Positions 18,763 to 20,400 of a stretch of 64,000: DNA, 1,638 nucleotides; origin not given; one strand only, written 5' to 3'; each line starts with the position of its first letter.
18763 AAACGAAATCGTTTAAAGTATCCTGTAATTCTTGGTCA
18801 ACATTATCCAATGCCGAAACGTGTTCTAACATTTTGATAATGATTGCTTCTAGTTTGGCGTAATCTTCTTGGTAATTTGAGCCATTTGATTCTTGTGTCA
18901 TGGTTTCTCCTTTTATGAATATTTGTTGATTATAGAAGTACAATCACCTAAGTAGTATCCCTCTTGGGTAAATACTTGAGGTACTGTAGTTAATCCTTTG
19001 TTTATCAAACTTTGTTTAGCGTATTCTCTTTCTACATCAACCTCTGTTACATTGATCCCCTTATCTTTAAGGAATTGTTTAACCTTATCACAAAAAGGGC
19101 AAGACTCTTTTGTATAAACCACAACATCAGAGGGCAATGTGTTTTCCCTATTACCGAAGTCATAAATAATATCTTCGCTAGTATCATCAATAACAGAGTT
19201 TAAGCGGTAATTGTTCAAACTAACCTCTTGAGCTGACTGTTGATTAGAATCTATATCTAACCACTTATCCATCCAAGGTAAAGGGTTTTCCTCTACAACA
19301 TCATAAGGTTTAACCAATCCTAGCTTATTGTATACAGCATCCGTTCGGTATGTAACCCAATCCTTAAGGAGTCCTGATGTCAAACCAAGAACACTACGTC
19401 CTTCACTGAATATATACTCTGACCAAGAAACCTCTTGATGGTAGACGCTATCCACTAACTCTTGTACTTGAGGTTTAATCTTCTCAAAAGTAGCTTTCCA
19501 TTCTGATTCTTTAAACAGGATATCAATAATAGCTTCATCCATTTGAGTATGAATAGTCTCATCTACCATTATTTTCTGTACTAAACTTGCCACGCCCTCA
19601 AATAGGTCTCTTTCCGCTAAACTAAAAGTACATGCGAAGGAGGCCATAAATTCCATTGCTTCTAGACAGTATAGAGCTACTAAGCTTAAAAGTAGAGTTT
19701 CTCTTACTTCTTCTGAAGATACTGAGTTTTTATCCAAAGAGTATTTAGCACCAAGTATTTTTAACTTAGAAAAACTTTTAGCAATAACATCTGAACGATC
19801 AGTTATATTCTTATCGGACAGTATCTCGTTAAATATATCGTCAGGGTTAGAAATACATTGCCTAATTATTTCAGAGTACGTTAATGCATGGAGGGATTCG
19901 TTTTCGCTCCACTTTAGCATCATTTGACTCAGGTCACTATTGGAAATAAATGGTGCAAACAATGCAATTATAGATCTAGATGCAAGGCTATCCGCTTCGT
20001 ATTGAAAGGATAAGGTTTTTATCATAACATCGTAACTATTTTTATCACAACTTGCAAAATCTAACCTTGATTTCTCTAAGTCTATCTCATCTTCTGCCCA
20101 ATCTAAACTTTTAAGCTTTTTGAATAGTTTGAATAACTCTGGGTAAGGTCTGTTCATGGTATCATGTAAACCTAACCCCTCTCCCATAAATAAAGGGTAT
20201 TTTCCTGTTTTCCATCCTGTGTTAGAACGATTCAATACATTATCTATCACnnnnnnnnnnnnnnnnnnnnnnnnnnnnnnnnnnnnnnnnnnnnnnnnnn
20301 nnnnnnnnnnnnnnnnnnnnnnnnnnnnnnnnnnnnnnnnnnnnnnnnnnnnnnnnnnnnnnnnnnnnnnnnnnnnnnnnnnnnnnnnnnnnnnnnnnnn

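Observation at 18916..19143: NrdB fused to a C-terminal glutaredoxin domain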

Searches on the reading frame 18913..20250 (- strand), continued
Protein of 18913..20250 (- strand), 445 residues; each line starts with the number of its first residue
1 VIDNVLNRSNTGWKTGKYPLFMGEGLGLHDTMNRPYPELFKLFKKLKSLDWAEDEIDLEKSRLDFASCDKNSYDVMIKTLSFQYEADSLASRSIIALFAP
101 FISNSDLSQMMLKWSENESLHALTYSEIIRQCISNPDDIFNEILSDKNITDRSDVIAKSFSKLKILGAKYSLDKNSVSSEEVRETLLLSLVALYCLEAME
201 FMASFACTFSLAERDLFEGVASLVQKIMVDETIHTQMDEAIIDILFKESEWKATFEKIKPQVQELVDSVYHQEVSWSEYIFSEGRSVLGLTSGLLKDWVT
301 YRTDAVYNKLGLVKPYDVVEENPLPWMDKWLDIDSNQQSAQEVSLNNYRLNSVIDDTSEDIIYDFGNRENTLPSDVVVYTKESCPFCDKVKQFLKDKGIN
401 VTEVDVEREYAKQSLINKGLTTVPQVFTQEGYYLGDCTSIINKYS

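Call 21: find_encoding_contigs(protein=P0033, flank=3000, max_places=3)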
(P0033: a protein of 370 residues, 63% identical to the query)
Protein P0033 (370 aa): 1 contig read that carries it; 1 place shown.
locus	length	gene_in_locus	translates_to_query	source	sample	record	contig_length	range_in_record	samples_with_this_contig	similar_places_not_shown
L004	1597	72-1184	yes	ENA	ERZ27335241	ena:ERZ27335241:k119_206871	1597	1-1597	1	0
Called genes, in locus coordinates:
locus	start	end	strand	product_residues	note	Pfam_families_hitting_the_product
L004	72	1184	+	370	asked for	PF00268:Ribonuc_red_sm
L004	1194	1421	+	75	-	PF00462:Glutaredoxin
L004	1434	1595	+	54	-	?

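Call 35: predict_structure(alignment_id=A1)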
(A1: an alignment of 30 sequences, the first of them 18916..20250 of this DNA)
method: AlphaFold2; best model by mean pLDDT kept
length: 445 residues; sequences in the alignment: 30
mean_pLDDT: 83.6   pTM: 0.71
mean pLDDT of the five models: 83.6, 81.7, 80.2, 77.0, 77.0
residues with pLDDT >= 90: 188; 70-90: 204; 50-70: 22; < 50: 31
segments of 3 or more residues with pLDDT < 50: 339-369
pLDDT, mean of each block of 10 residues (from residue 1): 76 76 79 77 80 75 92 93 88 81 84 84 88 86 84 84 93 92 96 92 92 90 89 92 93 98 96 93 86 95 96 96 88 57 39 37 41 87 88 91 87 80 86 84 75
secondary structure, 60 per line:
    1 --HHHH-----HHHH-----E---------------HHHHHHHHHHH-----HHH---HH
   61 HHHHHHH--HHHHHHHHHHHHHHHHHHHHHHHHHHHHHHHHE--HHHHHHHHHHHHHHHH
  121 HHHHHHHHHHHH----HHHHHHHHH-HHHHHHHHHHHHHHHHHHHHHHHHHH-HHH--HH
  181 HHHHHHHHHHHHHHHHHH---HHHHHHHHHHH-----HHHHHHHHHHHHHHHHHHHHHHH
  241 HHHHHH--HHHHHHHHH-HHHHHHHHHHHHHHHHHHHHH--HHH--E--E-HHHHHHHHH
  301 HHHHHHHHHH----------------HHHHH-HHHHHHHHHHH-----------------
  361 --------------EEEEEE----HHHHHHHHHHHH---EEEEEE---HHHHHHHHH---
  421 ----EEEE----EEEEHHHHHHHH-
elements in order: H3-6 H12-15 H37-47 H59-67 H70-101 H105-132 H137-145 H147-172 H179-198 H202-212 H218-246 H249-257 H259-279 H292-310 H327-331 H333-343 E375-380 H385-396 E400-405 H409-417 E425-428 E433-436 H437-444
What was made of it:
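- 19156..19233 (-): NrdB C-terminal tail (residues 340-365, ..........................). It contains Y348 (= E. coli Y356, radical-transfer pathway) and the NrdA-binding end ...DIIYDF. AF2 pLDDT is below 50, so the tail is flexible (call 35).
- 19126..19155 (-): Linker (residues 366-375, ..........). G366 is invariant and the rest is variable. AF2 pLDDT is below 50 up to residue 369 (call 35).
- AlphaFold2 gives no confident placement of the Grx relative to the core, with pLDDT below 50 for residues 339-369 (call 35).
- Tried and rejected: The model gives no confident position for the Grx relative to the NrdB core (call 35), so no geometric claim is made.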

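Call 51: get_annotated_region(hit=H9, flank=6000)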
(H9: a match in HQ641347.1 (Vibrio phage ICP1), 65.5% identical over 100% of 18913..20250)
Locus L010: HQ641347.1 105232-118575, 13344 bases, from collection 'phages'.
description: Vibrio phage ICP1, complete genome.
organism: Vibrio phage ICP1 (NCBI taxid 979525)
taxonomy: Viruses; Duplodnaviria; Heunggongvirae; Uroviricota; Caudoviricetes; Mohonavirus; Mohonavirus ICP1
host: Vibrio cholerae; source: -; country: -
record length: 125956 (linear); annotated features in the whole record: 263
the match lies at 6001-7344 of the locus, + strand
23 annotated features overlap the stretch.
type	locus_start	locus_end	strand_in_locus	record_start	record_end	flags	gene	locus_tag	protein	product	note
CDS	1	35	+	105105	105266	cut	ORF195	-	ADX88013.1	hypothetical protein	-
CDS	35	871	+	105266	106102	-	ORF196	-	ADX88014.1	putative adenine methyltransferase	similar to INSD accession ADM73654.1 putative adenine methyltransferase in Lactococcus phage 949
CDS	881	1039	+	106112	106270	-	ORF197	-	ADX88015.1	hypothetical protein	-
CDS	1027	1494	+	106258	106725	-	ORF198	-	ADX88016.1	hypothetical protein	-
CDS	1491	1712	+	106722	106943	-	ORF199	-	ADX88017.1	hypothetical protein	-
CDS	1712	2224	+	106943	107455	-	ORF200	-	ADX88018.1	hypothetical protein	-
CDS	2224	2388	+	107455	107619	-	ORF201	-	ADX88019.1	hypothetical protein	-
CDS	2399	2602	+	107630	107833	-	ORF202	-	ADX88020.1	hypothetical protein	-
CDS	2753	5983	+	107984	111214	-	ORF203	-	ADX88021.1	intein-containing ribonucleoside triphosphate reductase alpha chain precursor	similar to YP_002456126.1 putative ribonucleoside triphosphate reductase alpha chain in Erwinia phage phiEa21-4. ...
mat_peptide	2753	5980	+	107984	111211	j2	ORF203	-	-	ribonucleoside triphosphate reductase alpha chain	-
mat_peptide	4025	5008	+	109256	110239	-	ORF203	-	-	intein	-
CDS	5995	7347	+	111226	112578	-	ORF204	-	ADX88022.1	ribonucleoside diphosphate reductase, beta chain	similar to YP_002003608.1 ribonucleoside diphosphate reductase beta chain in Escherichia phage rv5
CDS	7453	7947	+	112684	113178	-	ORF205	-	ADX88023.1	hypothetical protein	-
CDS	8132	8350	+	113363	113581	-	ORF206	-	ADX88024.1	hypothetical protein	-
CDS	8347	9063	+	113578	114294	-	ORF207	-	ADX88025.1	putative Gp5 baseplate hub subunit and tail lysozyme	similar to YP_002293505.1 hypothetical protein ECSE_2230 in Escherichia coli SE11 and CBW37944.1 Gp5-tail associated ...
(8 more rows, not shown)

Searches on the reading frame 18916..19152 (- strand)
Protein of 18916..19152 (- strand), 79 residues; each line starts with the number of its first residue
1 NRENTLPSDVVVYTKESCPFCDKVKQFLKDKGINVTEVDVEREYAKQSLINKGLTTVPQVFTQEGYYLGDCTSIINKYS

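Call 49: predict_structure(alignment_id=A3)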
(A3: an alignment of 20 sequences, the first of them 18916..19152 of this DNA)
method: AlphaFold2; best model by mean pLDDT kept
length: 79 residues; sequences in the alignment: 20
mean_pLDDT: 91.8   pTM: 0.81
mean pLDDT of the five models: 91.8, 90.4, 90.1, 90.0, 88.1
residues with pLDDT >= 90: 64; 70-90: 11; 50-70: 3; < 50: 1
segments of 3 or more residues with pLDDT < 50: none
pLDDT, mean of each block of 10 residues (from residue 1): 77 96 97 96 87 95 95 92
secondary structure, 60 per line:
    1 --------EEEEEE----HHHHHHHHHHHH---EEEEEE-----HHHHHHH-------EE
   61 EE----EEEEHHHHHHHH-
elements in order: E9-14 H19-30 E34-39 H45-51 E59-62 E67-70 H71-78
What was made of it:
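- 18916..19125 (-): Glutaredoxin domain (residues 376-445), with K381, C384-P-F-C387, T422-V-P424 and G435-D-C-T-S439. AF2 pLDDT 91.8 (call 49).
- On Dithiol (class I, GrxC/Grx3-like) glutaredoxin: AF2 pLDDT 91.8 with beta-alpha-beta-alpha-beta-beta-alpha order (call 49).
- Checked: An AlphaFold2 model of residues 367-445 has mean pLDDT 91.8 and the beta-alpha-beta-alpha-beta-beta-alpha order of a glutaredoxin (call 49).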

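Call 52: fold_search(model_id=the predicted structure, library=pdb)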
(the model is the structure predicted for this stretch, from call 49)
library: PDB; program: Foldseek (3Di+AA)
matches with E <= 10: 1386; with E <= 0.001: 55
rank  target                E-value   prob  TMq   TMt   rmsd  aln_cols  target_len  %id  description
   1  1nm3_A                2.1e-05  1.00  0.75  0.27   3.7        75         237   33  Crystal structure of Heamophilus influenza hybrid-Prx5 (released 2003-03-25)
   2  5kqa                  5.0e-05  1.00  0.74  0.55   2.0        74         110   31  Crystal structure of buckwheat glutaredoxin-glutathione complex (released 2017-07-05)
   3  2e7p_D                6.1e-05  1.00  0.77  0.61   1.6        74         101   31  Crystal structure of the holo form of glutaredoxin C1 from populus tremula x tremuloides (released 2007-09-25)
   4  4la1_A                8.0e-05  1.00  0.74  0.11   1.7        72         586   30  Crystal structure of SjTGR (thioredoxin glutathione reductase from Schistosoma japonicumi)complex with FAD (released 2014-07-30)
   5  2fls                  8.6e-05  1.00  0.72  0.57   2.0        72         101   29  Crystal structure of Human Glutaredoxin 2 complexed with glutathione (released 2006-01-24)
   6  7npx_B                1.1e-04  1.00  0.75  0.11   1.7        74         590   27  Thioredoxin glutathione reductase from Schistosoma mansoni in complex with 3-(3-Methoxyquinoxalin-2-yl)propanoic acid  (released 2021-05-19)
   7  2e7p_C                1.2e-04  1.00  0.76  0.54   1.8        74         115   31  Crystal structure of the holo form of glutaredoxin C1 from populus tremula x tremuloides (released 2007-09-25)
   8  9lwz_B                1.2e-04  1.00  0.74  0.11   1.7        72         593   29  Crystal structure of the oxidized state of thioredoxin gluthathione reductase from Schistosoma japonicum with the U597 (released 2026-03-04)
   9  2e7p_A                1.3e-04  1.00  0.76  0.58   1.8        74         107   31  Crystal structure of the holo form of glutaredoxin C1 from populus tremula x tremuloides (released 2007-09-25)
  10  6zst                  1.4e-04  1.00  0.76  0.11   1.7        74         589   27  Thioredoxin glutathione reductase from Schistosoma mansoni in complex with 3-(3-methoxyquinoxalin-2-yl)propanoic acid (released 2021-05-19)
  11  6rtm                  1.5e-04  1.00  0.76  0.11   1.7        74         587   27  Thioredoxin glutathione reductase from Schistosoma mansoni in complex with 1-[(dimethylamino)methyl]-2-naphthol at 2 hou (released 2020-01-08)
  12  3h8q_B                1.6e-04  1.00  0.72  0.55   2.3        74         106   22  Crystal structure of glutaredoxin domain of human thioredoxin reductase 3 (released 2009-05-12)
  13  3zit_A                1.6e-04  1.00  0.66  0.70   3.7        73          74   23  Crystal structure of the thioredoxin-like protein BC3987 mutant T8A (released 2013-01-23)
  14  1nm3_B                1.7e-04  1.00  0.77  0.28   3.9        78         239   31  Crystal structure of Heamophilus influenza hybrid-Prx5 (released 2003-03-25)
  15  3zij_B                1.8e-04  1.00  0.66  0.71   2.8        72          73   26  Crystal structure of the thioredoxin-like protein BC3987 (released 2013-01-23)
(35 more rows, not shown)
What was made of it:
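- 18916..19125 (-): Foldseek (call 52).
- On Dithiol (class I, GrxC/Grx3-like) glutaredoxin: Foldseek top 50 matches are Grx or Grx domains, probability 1.00 (call 52).
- Closest known: Other natural Grx-client fusions: Haemophilus influenzae hybrid Prx5-Grx. Same: These were the top structural matches to the modelled domain (call 52).
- Checked: Its top Foldseek matches in the PDB are all glutaredoxins or Grx domains, probability 1.00 (call 52).
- The top Foldseek hits include several GSH-bound Grx structures (call 52).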
